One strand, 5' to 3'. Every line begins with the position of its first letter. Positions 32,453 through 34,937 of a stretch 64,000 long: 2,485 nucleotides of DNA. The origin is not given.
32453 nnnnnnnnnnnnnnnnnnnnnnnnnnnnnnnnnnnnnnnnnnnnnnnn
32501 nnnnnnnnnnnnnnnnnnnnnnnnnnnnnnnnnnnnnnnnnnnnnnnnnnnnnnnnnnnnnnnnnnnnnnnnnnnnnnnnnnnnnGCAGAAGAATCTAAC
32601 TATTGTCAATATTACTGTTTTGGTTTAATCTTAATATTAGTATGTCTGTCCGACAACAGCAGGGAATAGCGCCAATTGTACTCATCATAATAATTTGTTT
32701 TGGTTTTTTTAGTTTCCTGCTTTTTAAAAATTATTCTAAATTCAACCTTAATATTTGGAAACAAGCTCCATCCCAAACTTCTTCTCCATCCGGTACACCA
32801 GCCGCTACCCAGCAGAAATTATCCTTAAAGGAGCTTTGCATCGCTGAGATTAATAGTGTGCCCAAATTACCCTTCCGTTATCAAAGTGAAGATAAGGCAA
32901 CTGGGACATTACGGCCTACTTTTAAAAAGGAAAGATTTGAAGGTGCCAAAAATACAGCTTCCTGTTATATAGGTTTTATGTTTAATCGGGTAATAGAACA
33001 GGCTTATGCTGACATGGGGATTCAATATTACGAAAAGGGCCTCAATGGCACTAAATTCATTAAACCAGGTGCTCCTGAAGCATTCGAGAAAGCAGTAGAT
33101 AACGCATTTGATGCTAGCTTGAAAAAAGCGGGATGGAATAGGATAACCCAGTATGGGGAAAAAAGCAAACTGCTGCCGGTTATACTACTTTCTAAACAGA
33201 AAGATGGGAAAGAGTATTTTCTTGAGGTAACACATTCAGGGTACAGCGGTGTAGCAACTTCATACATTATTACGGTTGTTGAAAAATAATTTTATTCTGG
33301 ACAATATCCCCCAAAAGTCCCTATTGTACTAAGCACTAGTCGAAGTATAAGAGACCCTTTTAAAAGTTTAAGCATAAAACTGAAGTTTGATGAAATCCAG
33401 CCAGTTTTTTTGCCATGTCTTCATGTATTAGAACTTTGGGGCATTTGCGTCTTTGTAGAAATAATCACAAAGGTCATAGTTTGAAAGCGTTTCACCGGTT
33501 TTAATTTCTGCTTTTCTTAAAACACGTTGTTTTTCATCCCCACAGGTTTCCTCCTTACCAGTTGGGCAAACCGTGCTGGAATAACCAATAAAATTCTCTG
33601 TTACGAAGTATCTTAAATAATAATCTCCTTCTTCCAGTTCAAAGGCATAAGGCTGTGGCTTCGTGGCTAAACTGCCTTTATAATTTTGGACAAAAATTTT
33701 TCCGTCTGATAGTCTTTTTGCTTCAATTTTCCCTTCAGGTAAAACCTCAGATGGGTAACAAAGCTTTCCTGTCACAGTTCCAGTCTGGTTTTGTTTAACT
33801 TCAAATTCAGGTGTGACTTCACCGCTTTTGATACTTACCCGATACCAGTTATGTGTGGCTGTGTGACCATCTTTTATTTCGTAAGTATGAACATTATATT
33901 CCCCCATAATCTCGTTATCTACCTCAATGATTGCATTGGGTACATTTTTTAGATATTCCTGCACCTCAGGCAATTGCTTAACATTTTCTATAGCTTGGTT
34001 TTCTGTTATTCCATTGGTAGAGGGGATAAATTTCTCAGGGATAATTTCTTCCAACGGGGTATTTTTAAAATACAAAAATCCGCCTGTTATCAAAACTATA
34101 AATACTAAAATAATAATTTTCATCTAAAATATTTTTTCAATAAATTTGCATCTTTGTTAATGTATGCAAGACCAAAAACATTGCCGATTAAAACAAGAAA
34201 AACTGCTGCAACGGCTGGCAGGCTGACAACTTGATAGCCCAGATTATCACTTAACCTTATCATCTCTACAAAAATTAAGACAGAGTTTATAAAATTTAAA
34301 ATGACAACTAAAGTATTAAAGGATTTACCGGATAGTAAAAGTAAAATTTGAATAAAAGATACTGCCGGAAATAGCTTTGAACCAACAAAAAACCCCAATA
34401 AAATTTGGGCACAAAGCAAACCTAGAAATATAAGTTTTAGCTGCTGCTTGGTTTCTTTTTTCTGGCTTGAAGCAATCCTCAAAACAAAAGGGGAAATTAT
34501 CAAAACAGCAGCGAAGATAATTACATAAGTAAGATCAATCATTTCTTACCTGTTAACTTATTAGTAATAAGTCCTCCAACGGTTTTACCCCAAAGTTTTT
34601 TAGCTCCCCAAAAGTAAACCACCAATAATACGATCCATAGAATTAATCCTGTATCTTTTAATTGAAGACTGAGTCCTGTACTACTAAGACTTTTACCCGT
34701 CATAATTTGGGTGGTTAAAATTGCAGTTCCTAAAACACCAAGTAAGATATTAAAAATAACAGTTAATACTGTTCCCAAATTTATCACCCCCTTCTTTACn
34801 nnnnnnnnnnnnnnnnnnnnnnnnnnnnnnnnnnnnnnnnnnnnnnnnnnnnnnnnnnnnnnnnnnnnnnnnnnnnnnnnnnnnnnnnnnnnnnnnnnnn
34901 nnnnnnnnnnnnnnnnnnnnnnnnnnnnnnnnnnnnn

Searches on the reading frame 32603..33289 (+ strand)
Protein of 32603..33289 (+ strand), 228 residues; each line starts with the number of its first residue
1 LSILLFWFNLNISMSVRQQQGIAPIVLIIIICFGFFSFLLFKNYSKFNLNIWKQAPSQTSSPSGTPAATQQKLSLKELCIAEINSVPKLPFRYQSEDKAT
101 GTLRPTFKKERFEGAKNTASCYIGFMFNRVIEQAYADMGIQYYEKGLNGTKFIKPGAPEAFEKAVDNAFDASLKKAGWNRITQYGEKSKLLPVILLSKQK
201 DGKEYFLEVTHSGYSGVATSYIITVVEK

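Call 3: search_protein_families(library=pfam, max_evalue=0.1, proteins=[window:32603-33289:+])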
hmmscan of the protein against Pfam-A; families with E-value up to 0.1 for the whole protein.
window:32603-33289:+ (228 aa): 1 family
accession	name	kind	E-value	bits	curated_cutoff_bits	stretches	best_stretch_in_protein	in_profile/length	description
PF24263.1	DUF7464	-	0.028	14.4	27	1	199-221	15-37/61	Domain of unknown function (DUF7464)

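Call 10: search_protein_families(library=ncbifam, max_evalue=0.01, proteins=[window:32603-33289:+])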
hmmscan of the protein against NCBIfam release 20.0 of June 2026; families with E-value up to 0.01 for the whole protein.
window:32603-33289:+ (228 aa): 0 families

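Call 91: search_solved_structures(query=A9, max_evalue=10)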
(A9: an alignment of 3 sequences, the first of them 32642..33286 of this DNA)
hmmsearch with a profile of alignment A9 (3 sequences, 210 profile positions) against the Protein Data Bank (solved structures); distinct sequences matched with E-value up to 10: 7.
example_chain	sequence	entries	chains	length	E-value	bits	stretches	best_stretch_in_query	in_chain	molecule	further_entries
3sva_A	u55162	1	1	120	0.55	13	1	140-197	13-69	Cystatin-C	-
3cc8_A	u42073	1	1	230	0.63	12.8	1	139-182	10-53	Putative methyltransferase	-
8ikj_R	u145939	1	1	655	0.65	12.7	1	43-97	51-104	Adhesion G protein-coupled receptor E5,Soluble cytochrome b562,Adhesion G protein-coupled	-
8v57_C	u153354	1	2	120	0.71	12.6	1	140-198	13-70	Cystatin-C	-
3nx0_A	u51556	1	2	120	1.1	11.9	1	140-197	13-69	Cystatin-C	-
9mqr_A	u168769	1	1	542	1.2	11.8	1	42-97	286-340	Adhesion G protein-coupled receptor E5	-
6cfw_D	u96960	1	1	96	4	10.2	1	7-33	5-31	MBH subunit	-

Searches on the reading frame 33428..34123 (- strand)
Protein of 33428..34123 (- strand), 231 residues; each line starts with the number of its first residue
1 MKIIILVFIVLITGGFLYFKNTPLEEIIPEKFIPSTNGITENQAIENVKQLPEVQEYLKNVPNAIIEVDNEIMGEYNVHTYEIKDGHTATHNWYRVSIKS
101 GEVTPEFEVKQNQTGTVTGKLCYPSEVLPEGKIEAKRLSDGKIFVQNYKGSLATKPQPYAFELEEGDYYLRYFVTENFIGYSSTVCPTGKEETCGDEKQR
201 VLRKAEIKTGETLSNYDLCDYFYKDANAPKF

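Call 3: search_protein_families(library=pfam, max_evalue=0.1, proteins=[window:33428-34123:-])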
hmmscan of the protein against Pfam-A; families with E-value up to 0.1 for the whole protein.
window:33428-34123:- (231 aa): 1 family
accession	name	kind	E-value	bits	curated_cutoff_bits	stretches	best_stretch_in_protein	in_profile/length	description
PF03413.25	PepSY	-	0.042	14.6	24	1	39-103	2-56/60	Peptidase propeptide and YPEB domain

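Call 10: search_protein_families(library=ncbifam, max_evalue=0.01, proteins=[window:33428-34123:-])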
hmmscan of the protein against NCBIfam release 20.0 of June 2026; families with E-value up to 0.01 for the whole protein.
window:33428-34123:- (231 aa): 1 family
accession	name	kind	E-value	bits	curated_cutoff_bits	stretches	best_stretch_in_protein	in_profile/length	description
NF053794.1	beta_CO2some_M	equivalog_domain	0.0072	15.6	550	0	26-80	145-196/320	beta-carboxysome scaffolding protein CcmM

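Call 34: find_homologous_proteins(query=window:33428-34120:-)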
Query window:33428-34120:- (230 aa): 112 proteins with E <= 0.001 among 247 candidates.
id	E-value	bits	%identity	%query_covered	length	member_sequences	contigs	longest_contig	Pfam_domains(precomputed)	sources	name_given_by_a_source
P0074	1.8e-151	520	100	100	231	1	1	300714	-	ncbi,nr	ncbi:hypothetical protein HYW42_03895 [Candidatus Daviesbacteria bacterium]|nr:hypothetical protein 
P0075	4.1e-119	414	77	100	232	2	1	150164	-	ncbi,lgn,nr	ncbi:MAG: hypothetical protein Q8P92_02925 [Candidatus Daviesbacteria bacterium]|nr:hypothetical pro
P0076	4.0e-111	388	63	85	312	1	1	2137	PF22518.3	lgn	-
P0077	2.7e-108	379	59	91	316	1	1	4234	PF22518.3,PF13012.12,PF03413.26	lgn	-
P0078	2.2e-106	373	62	84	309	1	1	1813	-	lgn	-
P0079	4.3e-105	368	70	100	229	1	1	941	-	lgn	-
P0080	1.7e-103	363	60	84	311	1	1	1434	PF22518.3,PF13012.12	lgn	-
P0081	6.7e-102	358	69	100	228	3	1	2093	-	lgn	-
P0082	1.1e-96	341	66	95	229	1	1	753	-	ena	-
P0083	1.2e-96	341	67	100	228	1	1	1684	-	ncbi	-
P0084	1.6e-96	340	73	90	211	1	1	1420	-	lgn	-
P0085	5.7e-95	335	70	87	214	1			-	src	-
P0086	1.4e-94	334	63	100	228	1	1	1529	-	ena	-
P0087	7.0e-94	332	62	95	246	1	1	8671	-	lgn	-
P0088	3.8e-93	329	65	97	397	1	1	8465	-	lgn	-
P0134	3.1e-78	281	57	100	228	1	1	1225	PF03413.26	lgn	-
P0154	5.1e-75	270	56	100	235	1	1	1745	PF03413.26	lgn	-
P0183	6.3e-20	90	48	53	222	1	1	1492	PF10648.16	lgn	-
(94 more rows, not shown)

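Call 43: find_encoding_contigs(protein=P0074, flank=10000, max_places=2)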
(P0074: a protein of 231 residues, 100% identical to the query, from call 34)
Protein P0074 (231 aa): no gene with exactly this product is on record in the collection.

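Call 56: predict_structure(alignment_id=A2)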
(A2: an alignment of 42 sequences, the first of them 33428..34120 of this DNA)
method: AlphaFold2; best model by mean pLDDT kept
length: 230 residues; sequences in the alignment: 42
mean_pLDDT: 80.7   pTM: 0.49
mean pLDDT of the five models: 80.7, 80.7, 80.0, 79.4, 77.4
residues with pLDDT >= 90: 96; 70-90: 75; 50-70: 49; < 50: 10
segments of 3 or more residues with pLDDT < 50: 27-34
pLDDT, mean of each block of 10 residues (from residue 1): 79 70 49 64 95 92 92 93 88 93 76 86 83 94 91 79 94 79 57 60 91 86 66
secondary structure, 60 per line:
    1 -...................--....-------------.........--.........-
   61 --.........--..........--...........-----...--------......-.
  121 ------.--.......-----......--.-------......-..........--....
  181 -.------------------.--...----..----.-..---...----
elements in order: H2-20 H23-26 H40-48 H51-59 E63-71 E74-83 E86-96 E102-104 E113-118 E130-136 E142-147 E158-163 E165-174 E177-180 E204-206

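Call 62: fold_search(model_id=the predicted structure, library=pdb)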
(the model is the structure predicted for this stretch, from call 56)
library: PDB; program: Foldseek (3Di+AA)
matches with E <= 10: 843; with E <= 0.001: 0
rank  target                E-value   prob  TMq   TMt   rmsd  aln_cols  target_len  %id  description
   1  3irp                  3.0e-03  0.97  0.26  0.16  13.0       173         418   11  Crystal structure of functional region of UafA from Staphylococcus saprophyticus at 1.50 angstrom resolution (released 2010-09-08)
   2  4kt3_B                1.8e-02  1.00  0.26  0.45   3.0        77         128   21  Structure of a type VI secretion system effector-immunity complex from Pseudomonas protegens (released 2013-07-31)
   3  5jif_A                2.6e-02  0.20  0.15  0.11  23.1       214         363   12  Crystal structure of mouse hepatitis virus strain DVIM Hemagglutinin-Esterase (released 2016-05-11)
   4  8wgg                  3.6e-02  0.38  0.20  0.13  16.0       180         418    9  Crystal structure of basal pilin PilB from Streptococcus sanguinis (released 2025-03-26)
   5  5jif_B                6.4e-02  0.15  0.16  0.12  22.6       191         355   14  Crystal structure of mouse hepatitis virus strain DVIM Hemagglutinin-Esterase (released 2016-05-11)
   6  8wg6                  8.4e-02  0.25  0.20  0.12  15.6       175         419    8  Crystal structure of major pilin PilB from Streptococcus sanguinis - SeMet derivative (released 2025-03-26)
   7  8c7m_B                1.3e-01  0.30  0.19  0.16  17.1       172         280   11  Interleukin 12 receptor subunit beta-1 Fn domains in complex with antagonistic FAb fragment. (released 2024-01-31)
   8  4nwn_B                1.3e-01  0.18  0.16  0.22  22.7       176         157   11  Computationally Designed Two-Component Self-Assembling Tetrahedral Cage T32-28 (released 2014-05-28)
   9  8fia_A                1.6e-01  0.94  0.28  0.04   4.2       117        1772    8  The structure of fly Teneurin self assembly (released 2023-05-03)
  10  3lzl_B                1.7e-01  0.16  0.16  0.22  22.8       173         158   13  Crystal Structure Analysis of the as-solated P19 protein from Campylobacter jejuni at 1.45 A at pH 9.0 (released 2010-07-21)
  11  5boi                  1.8e-01  0.35  0.19  0.20  17.2       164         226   10  Bacillus megaterium YpeB C-terminal domain (released 2015-08-12)
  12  1fnh                  1.8e-01  0.33  0.20  0.18  16.1       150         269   13  CRYSTAL STRUCTURE OF HEPARIN AND INTEGRIN BINDING SEGMENT OF HUMAN FIBRONECTIN (released 1999-03-16)
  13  3lzl_A                2.2e-01  0.15  0.16  0.22  22.6       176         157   12  Crystal Structure Analysis of the as-solated P19 protein from Campylobacter jejuni at 1.45 A at pH 9.0 (released 2010-07-21)
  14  6wee_C                2.2e-01  0.14  0.16  0.22  22.7       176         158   12  Copper-bound M88I variant of Campylobacter jejuni P19 (released 2021-02-10)
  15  6nal_B                2.2e-01  0.10  0.17  0.10  15.5       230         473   11  Crystal Structure of Gram Negative Toxin (released 2019-12-04)
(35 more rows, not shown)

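Call 92: search_solved_structures(query=A2, max_evalue=10)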
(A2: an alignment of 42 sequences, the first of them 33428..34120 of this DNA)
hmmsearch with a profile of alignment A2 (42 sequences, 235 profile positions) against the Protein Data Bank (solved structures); distinct sequences matched with E-value up to 10: 0.

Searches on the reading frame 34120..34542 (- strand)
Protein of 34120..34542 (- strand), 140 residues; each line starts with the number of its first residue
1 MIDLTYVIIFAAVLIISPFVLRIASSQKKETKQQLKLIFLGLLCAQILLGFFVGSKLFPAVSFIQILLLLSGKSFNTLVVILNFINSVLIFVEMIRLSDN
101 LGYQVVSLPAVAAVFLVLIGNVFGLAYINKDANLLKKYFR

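Call 3: search_protein_families(library=pfam, max_evalue=0.1, proteins=[window:34120-34542:-])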
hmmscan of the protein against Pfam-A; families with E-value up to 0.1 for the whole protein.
window:34120-34542:- (140 aa): 0 families

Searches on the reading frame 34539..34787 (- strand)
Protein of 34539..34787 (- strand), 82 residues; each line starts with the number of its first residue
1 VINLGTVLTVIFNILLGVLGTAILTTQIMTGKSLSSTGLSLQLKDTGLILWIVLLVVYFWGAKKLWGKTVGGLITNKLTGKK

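Call 4: search_protein_families(library=pfam, max_evalue=0.1, proteins=[window:34539-34787:-])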
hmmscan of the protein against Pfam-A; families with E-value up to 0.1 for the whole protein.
window:34539-34787:- (82 aa): 0 families
